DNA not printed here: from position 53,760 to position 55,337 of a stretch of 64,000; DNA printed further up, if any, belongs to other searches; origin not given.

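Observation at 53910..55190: DEAD-box helicase relative consisting only of the second RecA-like domain plus a DbpA-type RNA-binding domain, with degenerate catalytic motifs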

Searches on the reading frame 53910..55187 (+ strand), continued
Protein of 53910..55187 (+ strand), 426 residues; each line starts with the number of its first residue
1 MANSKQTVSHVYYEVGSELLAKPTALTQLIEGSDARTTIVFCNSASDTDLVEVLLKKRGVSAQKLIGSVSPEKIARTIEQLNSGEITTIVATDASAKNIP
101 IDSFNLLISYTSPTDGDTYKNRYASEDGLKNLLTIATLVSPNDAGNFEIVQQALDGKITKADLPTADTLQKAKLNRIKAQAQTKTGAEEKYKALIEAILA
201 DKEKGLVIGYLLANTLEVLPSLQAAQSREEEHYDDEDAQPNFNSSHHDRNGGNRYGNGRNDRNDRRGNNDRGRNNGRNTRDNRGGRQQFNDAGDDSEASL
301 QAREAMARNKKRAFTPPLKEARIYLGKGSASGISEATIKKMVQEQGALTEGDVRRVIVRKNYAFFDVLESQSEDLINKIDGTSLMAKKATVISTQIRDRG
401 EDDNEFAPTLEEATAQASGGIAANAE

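Call 16: search_protein_families(library=pfam, proteins=[L011:9272-11155:+, L013:9401-11233:+, L014:9251-11455:+, P0014, L007:9950-11371:+, L009:10001-11638:+, L015:9980-11254:+, L004:9926-11209:+], max_evalue=0.1)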
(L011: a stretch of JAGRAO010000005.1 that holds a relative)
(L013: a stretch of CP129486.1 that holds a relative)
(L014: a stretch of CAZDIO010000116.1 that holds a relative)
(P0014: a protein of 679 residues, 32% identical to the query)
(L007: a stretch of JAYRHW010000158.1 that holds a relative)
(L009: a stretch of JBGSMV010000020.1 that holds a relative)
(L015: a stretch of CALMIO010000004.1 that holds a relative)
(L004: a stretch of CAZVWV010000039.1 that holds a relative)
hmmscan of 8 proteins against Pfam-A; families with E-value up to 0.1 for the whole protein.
L011:9272-11155:+ (628 aa): 2 families
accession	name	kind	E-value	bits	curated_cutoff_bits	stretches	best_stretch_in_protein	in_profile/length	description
PF00271.37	Helicase_C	-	1.4e-10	41.8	23.5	1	260-362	2-104/110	Helicase conserved C-terminal domain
PF03880.21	DbpA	-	7.4e-05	23.2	25.6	1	519-583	1-66/72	DbpA RNA binding domain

L013:9401-11233:+ (611 aa): 12 families
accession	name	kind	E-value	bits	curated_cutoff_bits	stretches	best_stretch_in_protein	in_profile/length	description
PF00271.37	Helicase_C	-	1.5e-16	61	23.5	1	219-326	2-109/110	Helicase conserved C-terminal domain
PF00270.35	DEAD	-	6.3e-09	36.2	26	1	30-104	2-81/167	DEAD/DEAH box helicase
PF03880.21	DbpA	-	8.4e-09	35.8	25.6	1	499-559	1-61/72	DbpA RNA binding domain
PF13245.12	AAA_19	-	0.00046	20.8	25.1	1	32-90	1-59/134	AAA domain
PF13401.12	AAA_22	-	0.0011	19.7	27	1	45-99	8-61/130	AAA domain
PF08967.16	ENCP4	-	0.0026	18.3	31.4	1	153-177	10-34/81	Putative type 4B encapsulin shell protein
PF13604.12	AAA_30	-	0.013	15.7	27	1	32-90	6-64/191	AAA domain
PF13086.12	AAA_11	-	0.017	15.4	27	1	32-94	6-74/257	AAA domain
PF07652.20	Flavi_DEAD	-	0.019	15.4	21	1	41-150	3-114/148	Flavivirus DEAD domain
PF04851.21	ResIII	-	0.041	14.2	22.5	1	32-94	8-75/164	Type III restriction enzyme, res subunit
PF13481.12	AAA_25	-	0.048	13.7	27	1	39-143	30-153/195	AAA domain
PF02562.22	PhoH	-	0.06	13.3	27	0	32-92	9-68/205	PhoH-like protein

L014:9251-11455:+ (735 aa): 6 families
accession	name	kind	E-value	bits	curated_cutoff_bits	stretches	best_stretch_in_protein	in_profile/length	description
PF00270.35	DEAD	-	3.7e-45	154.1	26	1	68-233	2-165/167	DEAD/DEAH box helicase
PF00271.37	Helicase_C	-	1.2e-30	106.4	23.5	1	272-380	2-110/110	Helicase conserved C-terminal domain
PF03880.21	DbpA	-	2.4e-08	34.3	25.6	1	645-711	1-67/72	DbpA RNA binding domain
PF04851.21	ResIII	-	8.8e-07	29.4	22.5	1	81-214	24-149/164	Type III restriction enzyme, res subunit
PF14617.12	CMS1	-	0.014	15.2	35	0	166-195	178-207/250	U3-containing 90S pre-ribosomal complex subunit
PF13401.12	AAA_22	-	0.02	15.6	27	0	155-231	64-125/130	AAA domain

P0014 (679 aa): 1 family
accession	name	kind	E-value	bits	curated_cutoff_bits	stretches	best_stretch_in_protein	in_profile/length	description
PF00271.37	Helicase_C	-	4.2e-12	46.7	23.5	1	226-327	2-103/110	Helicase conserved C-terminal domain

L007:9950-11371:+ (474 aa): 2 families
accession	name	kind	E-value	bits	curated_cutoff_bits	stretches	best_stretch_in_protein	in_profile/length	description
PF00271.37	Helicase_C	-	4e-18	66.1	23.5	1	38-146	2-110/110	Helicase conserved C-terminal domain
PF03880.21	DbpA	-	2.4e-08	34.3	25.6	1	363-432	1-70/72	DbpA RNA binding domain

L009:10001-11638:+ (546 aa): 2 families
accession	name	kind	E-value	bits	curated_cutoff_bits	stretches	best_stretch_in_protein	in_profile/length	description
PF00271.37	Helicase_C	-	4e-13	50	23.5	1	25-127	2-104/110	Helicase conserved C-terminal domain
PF03880.21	DbpA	-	8e-12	45.5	25.6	1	419-487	1-70/72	DbpA RNA binding domain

L015:9980-11254:+ (425 aa): 4 families
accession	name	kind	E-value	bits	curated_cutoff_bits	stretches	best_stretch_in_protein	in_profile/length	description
PF00271.37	Helicase_C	-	5.1e-15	56.1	23.5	1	27-129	2-104/110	Helicase conserved C-terminal domain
PF03880.21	DbpA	-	0.0019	18.6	25.6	1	324-377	1-54/72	DbpA RNA binding domain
PF21672.2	COMM_HN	-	0.044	14.8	23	0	164-228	7-76/103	COMMD2-7/10, HN domain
PF14028.11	Lant_dehydr_C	-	0.048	14.3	24.4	1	132-230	152-241/255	Lantibiotic biosynthesis dehydratase C-term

L004:9926-11209:+ (428 aa): 1 family
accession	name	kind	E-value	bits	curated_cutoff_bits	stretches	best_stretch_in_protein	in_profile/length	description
PF00271.37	Helicase_C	-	7.4e-07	29.8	23.5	1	41-147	2-108/110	Helicase conserved C-terminal domain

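Call 26: predict_structure(alignment_id=A2)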
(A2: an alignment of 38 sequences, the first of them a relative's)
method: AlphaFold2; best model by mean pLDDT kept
length: 426 residues; sequences in the alignment: 38
mean_pLDDT: 74.1   pTM: 0.52
mean pLDDT of the five models: 74.1, 73.9, 71.8, 71.6, 70.2
residues with pLDDT >= 90: 141; 70-90: 135; 50-70: 50; < 50: 100
segments of 3 or more residues with pLDDT < 50: 1-4, 230-293, 309-311, 397-408, 410-414, 417-426
pLDDT, mean of each block of 10 residues (from residue 1): 62 92 92 89 93 88 91 92 90 91 94 92 85 94 92 88 90 81 74 91 91 76 56 44 42 40 40 42 42 52 57 60 89 89 78 85 89 83 74 54 44 47 37
secondary structure, 60 per line:
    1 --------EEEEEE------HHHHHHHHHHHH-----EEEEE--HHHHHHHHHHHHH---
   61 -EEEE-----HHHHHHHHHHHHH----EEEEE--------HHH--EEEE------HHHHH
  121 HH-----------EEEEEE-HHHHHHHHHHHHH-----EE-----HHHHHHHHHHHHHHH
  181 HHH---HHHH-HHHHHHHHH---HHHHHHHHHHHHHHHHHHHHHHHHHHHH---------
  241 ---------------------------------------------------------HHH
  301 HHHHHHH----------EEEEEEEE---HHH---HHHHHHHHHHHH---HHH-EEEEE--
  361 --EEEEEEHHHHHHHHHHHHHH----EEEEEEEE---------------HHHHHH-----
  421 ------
elements in order: E9-14 H21-32 E38-42 H45-57 E62-65 H71-83 E88-92 E106-109 H116-122 E134-139 H141-153 H166-183 H187-190 H192-200 H204-231 H298-307 E318-325 H335-346 E354-358 E363-368 H369-382 E387-394 H410-415

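Call 29: fold_search(model_id=the predicted structure, library=pdb)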
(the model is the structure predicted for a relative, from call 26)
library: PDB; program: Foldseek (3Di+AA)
matches with E <= 10: 1793; with E <= 0.001: 537
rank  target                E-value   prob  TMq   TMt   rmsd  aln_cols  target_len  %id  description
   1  3ear_A                1.5e-14  1.00  0.40  0.76   3.7       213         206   21  Novel dimerization motif in the DEAD box RNA helicase Hera: form 1, partial dimer (released 2008-12-09)
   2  3eaq_B                1.6e-14  1.00  0.42  0.80   3.0       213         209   21  Novel dimerization motif in the DEAD box RNA helicase Hera form 2, complete dimer, symmetric (released 2008-12-09)
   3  5gi4_B                4.3e-14  1.00  0.40  0.68   5.2       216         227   21  DEAD-box RNA helicase (released 2017-05-31)
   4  3eaq_A                1.3e-13  1.00  0.41  0.80   3.2       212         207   21  Novel dimerization motif in the DEAD box RNA helicase Hera form 2, complete dimer, symmetric (released 2008-12-09)
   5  3eas_A                1.6e-13  1.00  0.41  0.78   3.3       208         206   20  Novel dimerization motif in the DEAD box RNA helicase Hera: form 1, complete dimer, asymmetric (released 2008-12-09)
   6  3i32                  1.9e-13  1.00  0.42  0.62  13.4       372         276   15  Dimeric structure of a Hera helicase fragment including the C-terminal RecA domain, the dimerization domain, and the RNA (released 2009-09-22)
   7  5gi4_A                5.8e-13  1.00  0.40  0.74   3.8       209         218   22  DEAD-box RNA helicase (released 2017-05-31)
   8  9a76_B                1.7e-12  1.00  0.41  0.36  27.0       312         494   18  Integrative model of LEPA-CSHA by crosslinking MS and deep learning (released 2024-09-18)
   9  7pli_J                3.7e-12  1.00  0.34  0.32  18.3       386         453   12  DEAD-box helicase DbpA bound to single stranded RNA and ADP/BeF3 (released 2022-09-07)
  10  7pli_B                1.1e-11  1.00  0.33  0.31  19.1       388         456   12  DEAD-box helicase DbpA bound to single stranded RNA and ADP/BeF3 (released 2022-09-07)
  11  7pli_A                1.6e-11  1.00  0.34  0.32  18.4       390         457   12  DEAD-box helicase DbpA bound to single stranded RNA and ADP/BeF3 (released 2022-09-07)
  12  7bbb_MODEL_1_A        2.2e-11  1.00  0.33  0.53  19.4       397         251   12  Solution structure of C-terminal RecA and RRM domains of the DEAD box helicase DbpA (released 2021-07-14)
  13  5ivl_B                2.8e-11  1.00  0.40  0.42   3.9       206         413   21  CshA Helicase (released 2017-03-22)
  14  7pli_I                6.8e-11  1.00  0.34  0.32  17.2       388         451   12  DEAD-box helicase DbpA bound to single stranded RNA and ADP/BeF3 (released 2022-09-07)
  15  6s8r_A                1.2e-10  1.00  0.33  0.79   2.7       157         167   18  D. melanogaster RNA helicase Me31B in complex with GIGYF (released 2019-09-04)
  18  2yjt_D                2.8e-10  1.00  0.34  0.80   2.8       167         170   24  Crystal structure of E. coli DEAD-box protein SrmB bound to regulator of ribonuclease activity A (RraA) (released 2012-06-06)
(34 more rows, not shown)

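Call 31: list_cluster_members(proteins=[P0001, P0002, P0008, P0009, P0012])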
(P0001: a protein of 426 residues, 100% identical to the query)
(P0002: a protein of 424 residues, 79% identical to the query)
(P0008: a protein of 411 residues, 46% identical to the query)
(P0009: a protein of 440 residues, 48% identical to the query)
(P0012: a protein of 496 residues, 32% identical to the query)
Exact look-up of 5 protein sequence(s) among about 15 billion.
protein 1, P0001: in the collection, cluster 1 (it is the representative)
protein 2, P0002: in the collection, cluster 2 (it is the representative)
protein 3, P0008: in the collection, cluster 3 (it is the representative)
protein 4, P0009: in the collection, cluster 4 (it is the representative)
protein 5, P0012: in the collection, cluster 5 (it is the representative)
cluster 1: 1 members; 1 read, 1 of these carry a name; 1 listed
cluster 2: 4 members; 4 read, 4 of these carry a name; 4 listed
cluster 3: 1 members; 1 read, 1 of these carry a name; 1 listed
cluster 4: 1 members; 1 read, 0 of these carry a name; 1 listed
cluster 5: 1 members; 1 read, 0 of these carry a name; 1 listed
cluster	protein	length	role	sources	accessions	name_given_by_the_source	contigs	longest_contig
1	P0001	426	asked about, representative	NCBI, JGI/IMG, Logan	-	superfamily II DNA/RNA helicase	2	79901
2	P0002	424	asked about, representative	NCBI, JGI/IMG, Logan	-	ATP-dependent RNA helicase DeaD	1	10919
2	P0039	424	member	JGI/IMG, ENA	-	ATP-dependent RNA helicase DeaD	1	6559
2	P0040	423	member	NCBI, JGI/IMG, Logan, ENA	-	superfamily II DNA/RNA helicase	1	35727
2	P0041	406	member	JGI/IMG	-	superfamily II DNA/RNA helicase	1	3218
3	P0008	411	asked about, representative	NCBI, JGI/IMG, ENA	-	superfamily II DNA/RNA helicase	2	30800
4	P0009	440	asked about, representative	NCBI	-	-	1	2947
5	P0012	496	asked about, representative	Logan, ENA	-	-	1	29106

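Call 49: search_solved_structures(query=A1, max_evalue=0.001, show_alignments=2)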
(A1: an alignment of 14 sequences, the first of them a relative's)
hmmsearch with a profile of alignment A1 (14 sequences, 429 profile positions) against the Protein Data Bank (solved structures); distinct sequences matched with E-value up to 0.001: 115 (the best 60 are shown).
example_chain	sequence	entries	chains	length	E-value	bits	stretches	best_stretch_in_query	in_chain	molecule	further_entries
5gi4_A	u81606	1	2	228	4e-24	88.5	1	25-207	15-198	ATP-dependent RNA helicase DeaD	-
3i32_A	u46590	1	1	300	9.9e-22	80.6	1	29-227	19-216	Heat resistant RNA dependent ATPase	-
3eaq_A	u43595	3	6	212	4.1e-21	78.5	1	28-216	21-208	Heat resistant RNA dependent ATPase | Hera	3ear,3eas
5ivl_B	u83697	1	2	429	4.1e-20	75.3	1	8-216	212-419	DEAD-box ATP-dependent RNA helicase CshA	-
1hv8_A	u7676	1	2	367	1.8e-18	69.9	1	10-163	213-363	PUTATIVE ATP-DEPENDENT RNA HELICASE MJ0669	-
7bbb_A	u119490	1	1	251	1e-17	67.3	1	29-174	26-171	ATP-dependent RNA helicase DbpA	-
7pli_A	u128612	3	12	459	5.4e-17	65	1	29-174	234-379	ATP-dependent RNA helicase DbpA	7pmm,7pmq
4kbf_A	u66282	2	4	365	5e-15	58.5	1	29-162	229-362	Heat resistant RNA dependent ATPase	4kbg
4d25_A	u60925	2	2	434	1.8e-14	56.6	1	11-134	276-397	BMVLG PROTEIN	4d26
6yvh_H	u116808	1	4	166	3.7e-14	55.6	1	25-158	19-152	Eukaryotic initiation factor 4A-III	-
2yjt_D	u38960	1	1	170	1.1e-13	54.1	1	13-151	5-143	ATP-DEPENDENT RNA HELICASE SRMB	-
2j0u_B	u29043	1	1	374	1.7e-13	53.4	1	25-159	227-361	ATP-DEPENDENT RNA HELICASE DDX48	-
2j0u_A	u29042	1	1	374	1.7e-13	53.4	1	25-159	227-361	ATP-DEPENDENT RNA HELICASE DDX48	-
2hxy_A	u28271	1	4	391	1.9e-13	53.3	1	25-160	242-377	Probable ATP-dependent RNA helicase DDX48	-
2hyi_C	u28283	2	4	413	2e-13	53.2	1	25-160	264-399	Probable ATP-dependent RNA helicase DDX48 | Eukaryotic initiation factor 4A-III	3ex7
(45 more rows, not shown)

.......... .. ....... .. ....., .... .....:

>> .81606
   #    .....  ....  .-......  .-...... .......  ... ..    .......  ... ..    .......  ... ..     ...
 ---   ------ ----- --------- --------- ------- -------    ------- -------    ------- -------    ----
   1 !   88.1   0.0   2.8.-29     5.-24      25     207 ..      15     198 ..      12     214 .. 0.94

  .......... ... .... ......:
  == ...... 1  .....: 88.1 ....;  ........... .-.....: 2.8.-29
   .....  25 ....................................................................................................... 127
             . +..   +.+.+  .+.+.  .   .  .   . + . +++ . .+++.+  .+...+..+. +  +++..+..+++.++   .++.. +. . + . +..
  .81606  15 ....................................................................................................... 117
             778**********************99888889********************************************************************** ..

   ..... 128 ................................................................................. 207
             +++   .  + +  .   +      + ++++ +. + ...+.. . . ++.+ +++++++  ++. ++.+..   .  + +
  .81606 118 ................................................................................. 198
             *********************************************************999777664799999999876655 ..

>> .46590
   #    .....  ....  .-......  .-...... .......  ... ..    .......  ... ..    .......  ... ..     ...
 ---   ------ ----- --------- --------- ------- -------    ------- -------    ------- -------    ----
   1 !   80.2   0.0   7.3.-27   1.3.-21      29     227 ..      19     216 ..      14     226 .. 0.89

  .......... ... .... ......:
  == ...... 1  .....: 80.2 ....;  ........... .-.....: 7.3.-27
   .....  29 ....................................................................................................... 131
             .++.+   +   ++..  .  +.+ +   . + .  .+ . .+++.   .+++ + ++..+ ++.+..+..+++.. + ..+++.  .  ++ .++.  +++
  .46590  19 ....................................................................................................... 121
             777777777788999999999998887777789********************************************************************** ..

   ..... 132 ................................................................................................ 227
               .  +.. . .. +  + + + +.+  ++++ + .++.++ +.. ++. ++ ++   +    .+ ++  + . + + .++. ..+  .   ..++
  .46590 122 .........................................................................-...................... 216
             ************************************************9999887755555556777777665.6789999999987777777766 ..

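Call 51: search_protein_representatives(alignment_id=A1)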
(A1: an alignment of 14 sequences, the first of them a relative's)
Query: 14 sequences, 429 profile positions. Proteins with E-value up to 0.001 (for the whole library): 23668; up to 1e-10: 5697; up to 1e-30: 333. The best 150 are listed.
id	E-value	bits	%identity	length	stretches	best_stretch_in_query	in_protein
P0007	5.6e-188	641.6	-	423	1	5-422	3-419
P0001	5.5e-178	608.7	-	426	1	5-426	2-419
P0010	2.6e-161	553.7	-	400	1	1-420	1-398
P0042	5.6e-143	493.3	-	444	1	5-414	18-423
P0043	1.7e-132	458.8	-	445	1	1-420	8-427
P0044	3.9e-128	444.4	-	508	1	5-418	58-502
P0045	1.6e-126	439.1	-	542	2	8-299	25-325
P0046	2.1e-123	428.8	-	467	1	4-418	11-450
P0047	2.2e-123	428.7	-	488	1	5-412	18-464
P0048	4.9e-122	424.3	-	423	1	5-407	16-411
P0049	4.6e-120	417.8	-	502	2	12-297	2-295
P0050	5.3e-120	417.6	-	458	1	5-422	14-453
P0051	3.9e-119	414.7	-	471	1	4-423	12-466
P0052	1.0e-118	413.3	-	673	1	7-409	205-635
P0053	3.6e-118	411.5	-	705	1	9-414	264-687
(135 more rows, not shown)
